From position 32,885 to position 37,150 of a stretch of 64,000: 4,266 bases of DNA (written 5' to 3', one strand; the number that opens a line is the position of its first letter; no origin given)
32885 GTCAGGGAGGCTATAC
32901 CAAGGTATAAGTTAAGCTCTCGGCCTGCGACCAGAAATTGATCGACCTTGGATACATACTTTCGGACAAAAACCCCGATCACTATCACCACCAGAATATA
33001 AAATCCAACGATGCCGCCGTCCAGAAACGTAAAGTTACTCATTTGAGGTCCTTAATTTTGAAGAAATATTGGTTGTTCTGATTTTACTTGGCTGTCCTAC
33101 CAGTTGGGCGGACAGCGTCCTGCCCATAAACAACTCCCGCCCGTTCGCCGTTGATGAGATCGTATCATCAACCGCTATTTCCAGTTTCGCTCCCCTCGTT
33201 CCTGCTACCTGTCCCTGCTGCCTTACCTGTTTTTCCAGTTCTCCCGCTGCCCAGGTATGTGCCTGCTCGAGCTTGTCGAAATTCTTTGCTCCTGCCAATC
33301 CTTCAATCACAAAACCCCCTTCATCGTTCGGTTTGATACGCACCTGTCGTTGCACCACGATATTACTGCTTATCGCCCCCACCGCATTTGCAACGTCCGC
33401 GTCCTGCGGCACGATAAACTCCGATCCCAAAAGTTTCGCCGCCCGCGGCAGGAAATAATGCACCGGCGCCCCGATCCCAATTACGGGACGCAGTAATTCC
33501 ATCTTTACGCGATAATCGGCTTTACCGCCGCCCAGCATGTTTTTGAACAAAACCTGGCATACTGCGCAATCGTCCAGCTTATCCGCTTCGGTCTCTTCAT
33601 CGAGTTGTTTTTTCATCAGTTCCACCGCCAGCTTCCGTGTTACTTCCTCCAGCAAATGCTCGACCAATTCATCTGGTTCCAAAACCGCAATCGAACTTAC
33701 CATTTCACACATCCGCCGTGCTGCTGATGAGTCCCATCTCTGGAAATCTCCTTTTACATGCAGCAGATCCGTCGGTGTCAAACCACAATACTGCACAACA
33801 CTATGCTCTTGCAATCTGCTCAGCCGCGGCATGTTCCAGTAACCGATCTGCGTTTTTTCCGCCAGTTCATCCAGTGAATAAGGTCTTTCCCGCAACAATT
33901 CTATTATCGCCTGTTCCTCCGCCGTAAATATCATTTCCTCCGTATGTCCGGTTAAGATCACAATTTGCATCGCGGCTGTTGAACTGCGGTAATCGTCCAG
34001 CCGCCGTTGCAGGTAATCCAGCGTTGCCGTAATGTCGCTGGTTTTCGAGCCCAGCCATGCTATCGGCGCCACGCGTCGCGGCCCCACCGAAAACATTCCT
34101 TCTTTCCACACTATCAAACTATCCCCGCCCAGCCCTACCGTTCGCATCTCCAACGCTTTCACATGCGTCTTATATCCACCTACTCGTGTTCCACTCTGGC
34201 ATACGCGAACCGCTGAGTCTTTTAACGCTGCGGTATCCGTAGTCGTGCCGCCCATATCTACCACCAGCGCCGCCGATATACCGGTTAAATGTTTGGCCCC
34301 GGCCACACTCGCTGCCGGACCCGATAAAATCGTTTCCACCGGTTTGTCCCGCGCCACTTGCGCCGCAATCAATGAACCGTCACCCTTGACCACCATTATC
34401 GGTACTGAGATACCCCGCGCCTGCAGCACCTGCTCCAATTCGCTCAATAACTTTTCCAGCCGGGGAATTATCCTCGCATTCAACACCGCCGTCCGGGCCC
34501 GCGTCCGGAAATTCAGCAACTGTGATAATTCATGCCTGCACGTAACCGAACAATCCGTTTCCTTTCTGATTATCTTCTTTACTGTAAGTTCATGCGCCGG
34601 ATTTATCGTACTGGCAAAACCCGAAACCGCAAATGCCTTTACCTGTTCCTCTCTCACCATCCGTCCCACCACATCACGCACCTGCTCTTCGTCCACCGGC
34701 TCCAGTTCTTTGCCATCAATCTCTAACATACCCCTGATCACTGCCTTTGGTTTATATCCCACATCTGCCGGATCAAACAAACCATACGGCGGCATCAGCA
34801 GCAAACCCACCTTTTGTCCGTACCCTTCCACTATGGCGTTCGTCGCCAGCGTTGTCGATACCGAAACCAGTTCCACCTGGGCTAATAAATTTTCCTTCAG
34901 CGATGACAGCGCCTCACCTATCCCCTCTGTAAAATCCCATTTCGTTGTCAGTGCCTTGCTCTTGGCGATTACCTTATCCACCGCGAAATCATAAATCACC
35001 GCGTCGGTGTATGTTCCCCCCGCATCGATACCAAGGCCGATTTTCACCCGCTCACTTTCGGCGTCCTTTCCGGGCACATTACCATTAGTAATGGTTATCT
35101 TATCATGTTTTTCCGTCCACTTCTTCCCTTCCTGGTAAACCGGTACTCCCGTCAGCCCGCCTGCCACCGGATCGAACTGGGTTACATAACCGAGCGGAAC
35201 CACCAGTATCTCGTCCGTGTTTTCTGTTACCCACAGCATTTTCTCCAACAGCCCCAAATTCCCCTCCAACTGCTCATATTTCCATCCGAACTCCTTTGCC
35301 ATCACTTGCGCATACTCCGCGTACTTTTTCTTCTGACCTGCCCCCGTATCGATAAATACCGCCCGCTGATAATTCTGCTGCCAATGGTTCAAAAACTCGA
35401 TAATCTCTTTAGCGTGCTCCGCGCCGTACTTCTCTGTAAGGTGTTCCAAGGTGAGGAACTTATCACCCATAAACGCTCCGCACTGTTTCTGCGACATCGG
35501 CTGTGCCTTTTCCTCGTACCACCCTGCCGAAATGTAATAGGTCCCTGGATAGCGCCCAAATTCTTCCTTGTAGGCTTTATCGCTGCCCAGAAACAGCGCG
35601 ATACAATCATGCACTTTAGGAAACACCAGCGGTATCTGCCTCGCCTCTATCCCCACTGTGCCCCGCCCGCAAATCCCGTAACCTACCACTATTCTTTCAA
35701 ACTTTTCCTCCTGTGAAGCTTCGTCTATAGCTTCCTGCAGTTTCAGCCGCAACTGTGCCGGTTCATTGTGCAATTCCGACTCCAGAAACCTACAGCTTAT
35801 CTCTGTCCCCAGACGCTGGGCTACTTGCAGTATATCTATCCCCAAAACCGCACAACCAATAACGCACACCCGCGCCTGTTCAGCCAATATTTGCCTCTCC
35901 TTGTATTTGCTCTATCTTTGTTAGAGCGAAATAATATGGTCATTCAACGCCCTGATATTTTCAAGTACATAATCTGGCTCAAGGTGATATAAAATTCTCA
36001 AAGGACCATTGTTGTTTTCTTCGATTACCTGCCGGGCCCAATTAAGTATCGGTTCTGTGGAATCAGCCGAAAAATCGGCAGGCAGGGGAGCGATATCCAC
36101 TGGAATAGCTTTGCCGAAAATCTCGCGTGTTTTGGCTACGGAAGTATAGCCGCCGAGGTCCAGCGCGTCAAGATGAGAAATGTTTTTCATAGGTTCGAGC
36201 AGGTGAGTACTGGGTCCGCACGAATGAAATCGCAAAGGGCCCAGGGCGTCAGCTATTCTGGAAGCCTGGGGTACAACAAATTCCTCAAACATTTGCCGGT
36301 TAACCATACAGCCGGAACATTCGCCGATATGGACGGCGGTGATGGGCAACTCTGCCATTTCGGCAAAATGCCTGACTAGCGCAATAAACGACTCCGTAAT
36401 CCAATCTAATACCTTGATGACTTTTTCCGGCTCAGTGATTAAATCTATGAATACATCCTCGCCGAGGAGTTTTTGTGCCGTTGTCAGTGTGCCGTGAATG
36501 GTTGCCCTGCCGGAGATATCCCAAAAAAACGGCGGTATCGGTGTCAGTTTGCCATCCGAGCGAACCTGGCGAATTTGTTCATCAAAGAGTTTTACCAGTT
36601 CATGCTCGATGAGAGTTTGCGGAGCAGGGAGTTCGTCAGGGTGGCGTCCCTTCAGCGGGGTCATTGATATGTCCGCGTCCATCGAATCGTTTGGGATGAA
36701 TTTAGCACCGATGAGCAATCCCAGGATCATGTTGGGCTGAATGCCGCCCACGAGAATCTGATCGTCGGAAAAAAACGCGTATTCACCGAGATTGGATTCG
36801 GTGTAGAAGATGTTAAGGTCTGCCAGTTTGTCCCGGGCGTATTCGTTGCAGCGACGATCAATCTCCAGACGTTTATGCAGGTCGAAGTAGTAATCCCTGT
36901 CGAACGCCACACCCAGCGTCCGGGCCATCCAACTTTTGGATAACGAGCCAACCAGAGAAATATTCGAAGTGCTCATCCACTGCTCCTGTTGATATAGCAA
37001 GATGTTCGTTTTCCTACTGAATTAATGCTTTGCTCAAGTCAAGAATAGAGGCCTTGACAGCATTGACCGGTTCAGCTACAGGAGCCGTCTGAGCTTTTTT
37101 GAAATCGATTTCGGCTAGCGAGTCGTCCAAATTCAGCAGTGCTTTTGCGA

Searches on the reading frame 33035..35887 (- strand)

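Call 8: search_protein_families(library=pfam, proteins=[window:33035-35887:-])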
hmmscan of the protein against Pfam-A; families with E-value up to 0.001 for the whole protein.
window:33035-35887:- (950 aa): 4 families
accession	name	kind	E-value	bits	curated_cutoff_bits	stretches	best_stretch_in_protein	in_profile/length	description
PF07796.16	DUF1638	-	1.1e-43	149.3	27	1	34-218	1-161/161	Protein of unknown function (DUF1638)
PF01968.24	Hydantoinase_A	-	2e-33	116.3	22.9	1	463-605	1-146/291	Hydantoinase/oxoprolinase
PF05378.19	Hydant_A_N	-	2.2e-32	112.6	25.2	1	285-443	2-175/176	Hydantoinase/oxoprolinase N-terminal region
PF13941.12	MutL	-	2.8e-06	26.8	27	0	286-337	3-55/450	MutL protein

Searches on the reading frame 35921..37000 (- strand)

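Call 76: search_protein_families(library=pfam, proteins=[window:35921-37000:-], max_evalue=0.01)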
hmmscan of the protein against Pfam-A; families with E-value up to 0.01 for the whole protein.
window:35921-37000:- (359 aa): 1 family
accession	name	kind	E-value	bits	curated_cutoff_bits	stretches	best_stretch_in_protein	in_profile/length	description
PF01208.23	URO-D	-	5.6e-10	39.2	23.9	1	180-297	162-281/346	Uroporphyrinogen decarboxylase (URO-D)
